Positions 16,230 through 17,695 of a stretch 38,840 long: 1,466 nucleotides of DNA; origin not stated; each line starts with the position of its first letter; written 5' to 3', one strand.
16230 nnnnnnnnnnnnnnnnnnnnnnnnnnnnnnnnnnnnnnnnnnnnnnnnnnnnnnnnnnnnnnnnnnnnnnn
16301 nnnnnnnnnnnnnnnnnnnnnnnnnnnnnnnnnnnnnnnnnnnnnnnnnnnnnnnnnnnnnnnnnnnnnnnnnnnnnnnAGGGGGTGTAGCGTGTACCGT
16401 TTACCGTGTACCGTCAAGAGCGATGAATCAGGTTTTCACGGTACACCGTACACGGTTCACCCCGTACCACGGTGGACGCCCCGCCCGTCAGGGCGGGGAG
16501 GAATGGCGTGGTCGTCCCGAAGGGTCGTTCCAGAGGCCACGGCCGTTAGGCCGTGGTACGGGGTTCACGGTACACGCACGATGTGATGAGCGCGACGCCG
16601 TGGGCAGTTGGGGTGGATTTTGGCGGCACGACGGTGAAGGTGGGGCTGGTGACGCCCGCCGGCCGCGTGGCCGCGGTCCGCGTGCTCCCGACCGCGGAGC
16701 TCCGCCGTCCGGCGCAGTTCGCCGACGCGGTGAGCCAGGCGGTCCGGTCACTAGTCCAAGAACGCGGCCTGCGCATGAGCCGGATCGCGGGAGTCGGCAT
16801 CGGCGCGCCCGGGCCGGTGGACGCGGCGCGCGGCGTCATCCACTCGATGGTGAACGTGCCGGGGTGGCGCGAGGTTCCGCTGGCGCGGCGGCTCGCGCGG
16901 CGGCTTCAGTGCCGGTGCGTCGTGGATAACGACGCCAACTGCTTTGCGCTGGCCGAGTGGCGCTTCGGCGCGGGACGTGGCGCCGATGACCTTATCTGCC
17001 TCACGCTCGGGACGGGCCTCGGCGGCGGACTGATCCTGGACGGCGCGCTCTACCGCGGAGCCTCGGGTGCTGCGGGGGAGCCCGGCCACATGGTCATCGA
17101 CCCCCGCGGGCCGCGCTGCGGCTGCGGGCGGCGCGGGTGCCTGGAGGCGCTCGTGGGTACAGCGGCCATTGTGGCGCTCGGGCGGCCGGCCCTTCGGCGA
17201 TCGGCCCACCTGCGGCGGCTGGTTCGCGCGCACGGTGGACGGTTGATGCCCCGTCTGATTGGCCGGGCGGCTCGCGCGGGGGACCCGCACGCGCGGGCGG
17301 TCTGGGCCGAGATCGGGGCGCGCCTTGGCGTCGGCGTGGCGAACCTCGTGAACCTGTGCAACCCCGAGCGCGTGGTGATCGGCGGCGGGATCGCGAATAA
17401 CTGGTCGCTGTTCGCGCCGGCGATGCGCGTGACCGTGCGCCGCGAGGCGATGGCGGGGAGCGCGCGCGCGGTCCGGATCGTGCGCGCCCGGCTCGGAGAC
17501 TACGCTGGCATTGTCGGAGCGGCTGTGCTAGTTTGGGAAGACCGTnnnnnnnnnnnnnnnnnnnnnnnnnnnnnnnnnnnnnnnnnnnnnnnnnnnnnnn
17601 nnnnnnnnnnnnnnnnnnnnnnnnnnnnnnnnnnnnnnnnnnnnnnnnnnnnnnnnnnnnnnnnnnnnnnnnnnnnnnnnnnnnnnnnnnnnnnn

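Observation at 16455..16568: ~112-nt element present twice, with compensatory base-pair changes and a conserved alternative pairing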

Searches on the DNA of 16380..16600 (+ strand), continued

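Call 56: search_with_rna_model(model_id=R1, sources=[L152, L153, L154, L155], max_evalue=1)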
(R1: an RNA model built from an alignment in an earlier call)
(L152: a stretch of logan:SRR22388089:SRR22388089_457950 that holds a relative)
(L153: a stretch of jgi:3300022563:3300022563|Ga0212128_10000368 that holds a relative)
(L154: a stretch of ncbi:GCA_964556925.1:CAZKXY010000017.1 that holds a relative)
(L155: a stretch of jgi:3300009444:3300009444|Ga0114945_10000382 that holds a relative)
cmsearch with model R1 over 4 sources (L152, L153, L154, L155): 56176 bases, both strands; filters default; matches with E-value up to 1: 8.
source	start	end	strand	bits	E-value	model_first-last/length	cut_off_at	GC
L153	17269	17374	+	93.4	6.5e-23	1-110/110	no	0.68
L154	12798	12903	+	93.4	6.5e-23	1-110/110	no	0.68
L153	17269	17374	-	26.1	4e-05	1-110/110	no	0.68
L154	12798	12903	-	26.1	4e-05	1-110/110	no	0.68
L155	2878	2918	-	23.1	0.00024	1-110/110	no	0.68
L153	2879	2918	-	20.7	0.0011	1-110/110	no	0.68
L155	2878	2918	+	12.8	0.13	1-110/110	no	0.68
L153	2879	2918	+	10.7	0.46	1-110/110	no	0.68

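Call 86: search_dna_similar(query=window:16456-16568:+, collection=plasmids, mode=distant, max_evalue=0.01, max_rows=10)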
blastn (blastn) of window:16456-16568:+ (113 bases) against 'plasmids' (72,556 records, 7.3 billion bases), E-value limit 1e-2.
No match.

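Call 87: search_dna_similar(query=window:16456-16568:+, collection=phages, mode=distant, max_evalue=0.01, max_rows=10)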
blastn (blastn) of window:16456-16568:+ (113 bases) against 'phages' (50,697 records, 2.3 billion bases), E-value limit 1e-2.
No match.

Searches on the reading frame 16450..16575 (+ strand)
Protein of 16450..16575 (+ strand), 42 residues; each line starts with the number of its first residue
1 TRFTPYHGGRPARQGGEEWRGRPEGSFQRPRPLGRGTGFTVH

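Call 33: find_homologous_proteins(query=window:16450-16575:+, max_evalue=0.001)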
Query window:16450-16575:+: no candidate shares three 5-residue words with the query. No homologue found.

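Call 75: search_protein_representatives(protein=window:16456-16569:+)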
Query: 38 residues. Proteins with E-value up to 0.001 (for the whole library): 9; up to 1e-10: 5; up to 1e-30: 0. The best 9 are listed.
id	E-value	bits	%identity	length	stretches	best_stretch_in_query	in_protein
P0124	9.2e-17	75.4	100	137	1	1-38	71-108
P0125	3.1e-15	70.7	95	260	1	1-38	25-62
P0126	5.2e-15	70.0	95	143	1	1-38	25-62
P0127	6.1e-13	63.6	89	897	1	1-38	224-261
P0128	2.0e-11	58.9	44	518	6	15-37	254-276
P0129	6.4e-05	38.9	63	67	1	1-38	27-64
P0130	3.1e-04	36.7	68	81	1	1-38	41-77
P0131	4.9e-04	36.1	46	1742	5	6-35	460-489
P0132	7.4e-04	35.6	63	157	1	1-38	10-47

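Call 77: search_protein_families(library=pfam, proteins=[P0124, P0125, P0126, P0127, P0132], max_evalue=0.001)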
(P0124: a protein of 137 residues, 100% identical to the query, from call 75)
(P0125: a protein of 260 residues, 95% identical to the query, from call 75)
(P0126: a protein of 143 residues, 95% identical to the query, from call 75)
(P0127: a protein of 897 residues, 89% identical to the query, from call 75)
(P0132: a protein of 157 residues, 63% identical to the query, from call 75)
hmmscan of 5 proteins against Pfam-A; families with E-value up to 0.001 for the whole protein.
P0124 (137 aa): 1 family
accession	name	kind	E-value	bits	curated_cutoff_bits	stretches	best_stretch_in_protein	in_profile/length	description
PF02834.22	LigT_PEase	-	2.1e-13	50.7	23.3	1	8-72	2-68/87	LigT like Phosphoesterase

P0125 (260 aa): 1 family
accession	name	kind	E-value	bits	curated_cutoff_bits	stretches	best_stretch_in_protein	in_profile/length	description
PF00809.28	Pterin_bind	-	1.5e-52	179.1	25.5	1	89-242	88-244/244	Pterin binding enzyme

P0126 (143 aa): 1 family
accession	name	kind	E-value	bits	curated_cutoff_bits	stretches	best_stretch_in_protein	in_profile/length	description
PF00809.28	Pterin_bind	-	5.6e-20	72.4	25.5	1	67-132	1-66/244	Pterin binding enzyme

P0127 (897 aa): 5 families
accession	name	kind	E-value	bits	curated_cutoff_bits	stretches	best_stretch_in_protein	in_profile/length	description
PF13692.12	Glyco_trans_1_4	-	7.6e-77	256.8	27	2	275-412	2-140/142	Glycosyl transferases group 1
PF00534.26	Glycos_transf_1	-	3.2e-76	255.1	26.4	2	268-429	9-172/172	Glycosyl transferases group 1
PF13439.12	Glyco_transf_4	-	1.1e-14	55.2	28.5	2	466-673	3-169/170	Glycosyltransferase Family 4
PF20706.3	GT4-conflict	-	4.6e-12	46.1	26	2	248-394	169-327/385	Family 4 Glycosyltransferase in conflict systems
PF13524.12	Glyco_trans_1_2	-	3.6e-09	37.1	25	0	712-850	6-133/144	Glycosyl transferase-like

P0132 (157 aa): 1 family
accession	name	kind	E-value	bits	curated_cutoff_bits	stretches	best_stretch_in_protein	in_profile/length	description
PF11967.14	RecO_N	-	3.2e-25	88.4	27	1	50-130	1-80/80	Recombination protein O N terminal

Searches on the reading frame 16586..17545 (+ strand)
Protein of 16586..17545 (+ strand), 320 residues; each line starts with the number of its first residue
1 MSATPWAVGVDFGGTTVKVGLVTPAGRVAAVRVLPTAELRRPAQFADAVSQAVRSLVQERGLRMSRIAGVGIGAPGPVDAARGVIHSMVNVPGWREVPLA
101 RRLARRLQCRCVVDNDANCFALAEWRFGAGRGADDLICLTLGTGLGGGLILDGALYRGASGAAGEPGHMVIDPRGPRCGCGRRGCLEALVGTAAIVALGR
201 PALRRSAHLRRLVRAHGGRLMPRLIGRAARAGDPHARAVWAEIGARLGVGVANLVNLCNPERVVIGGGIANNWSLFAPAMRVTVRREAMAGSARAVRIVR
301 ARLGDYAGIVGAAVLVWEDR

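Call 84: find_encoding_contigs(protein=window:16586-17545:+, flank=1500, max_places=10)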
Protein window:16586-17545:+ (320 aa): 8 contigs read that carry it; 6 places shown.
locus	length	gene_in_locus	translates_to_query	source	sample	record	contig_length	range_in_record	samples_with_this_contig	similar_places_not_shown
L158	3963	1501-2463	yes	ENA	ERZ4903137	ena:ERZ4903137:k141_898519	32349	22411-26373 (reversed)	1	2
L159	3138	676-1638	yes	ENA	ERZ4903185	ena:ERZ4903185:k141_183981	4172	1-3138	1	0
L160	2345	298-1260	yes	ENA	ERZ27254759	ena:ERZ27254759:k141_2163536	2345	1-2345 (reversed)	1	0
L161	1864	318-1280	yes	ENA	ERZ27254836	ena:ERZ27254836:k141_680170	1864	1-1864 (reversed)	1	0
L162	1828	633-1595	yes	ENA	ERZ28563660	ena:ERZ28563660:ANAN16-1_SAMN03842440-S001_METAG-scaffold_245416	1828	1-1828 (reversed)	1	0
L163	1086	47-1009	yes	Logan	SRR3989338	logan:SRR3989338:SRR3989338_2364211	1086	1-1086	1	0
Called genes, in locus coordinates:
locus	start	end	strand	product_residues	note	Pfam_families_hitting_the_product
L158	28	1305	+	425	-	PF00990:GGDEF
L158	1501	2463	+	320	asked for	PF00480:ROK, PF01869:BcrAD_BadFG (faint)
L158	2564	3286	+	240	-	PF00923:TAL_FSA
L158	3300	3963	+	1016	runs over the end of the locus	PF04453:LptD (weak)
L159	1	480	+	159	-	?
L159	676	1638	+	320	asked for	PF00480:ROK, PF01869:BcrAD_BadFG (faint)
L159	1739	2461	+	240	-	PF00923:TAL_FSA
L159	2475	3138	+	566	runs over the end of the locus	?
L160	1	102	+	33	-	?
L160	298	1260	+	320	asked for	PF00480:ROK, PF01869:BcrAD_BadFG (faint)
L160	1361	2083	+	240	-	PF00923:TAL_FSA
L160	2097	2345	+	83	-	?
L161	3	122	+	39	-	?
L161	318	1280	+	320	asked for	PF00480:ROK, PF01869:BcrAD_BadFG (faint)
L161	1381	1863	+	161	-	?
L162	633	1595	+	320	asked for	PF00480:ROK, PF01869:BcrAD_BadFG (faint)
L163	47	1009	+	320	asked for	PF00480:ROK, PF01869:BcrAD_BadFG (faint)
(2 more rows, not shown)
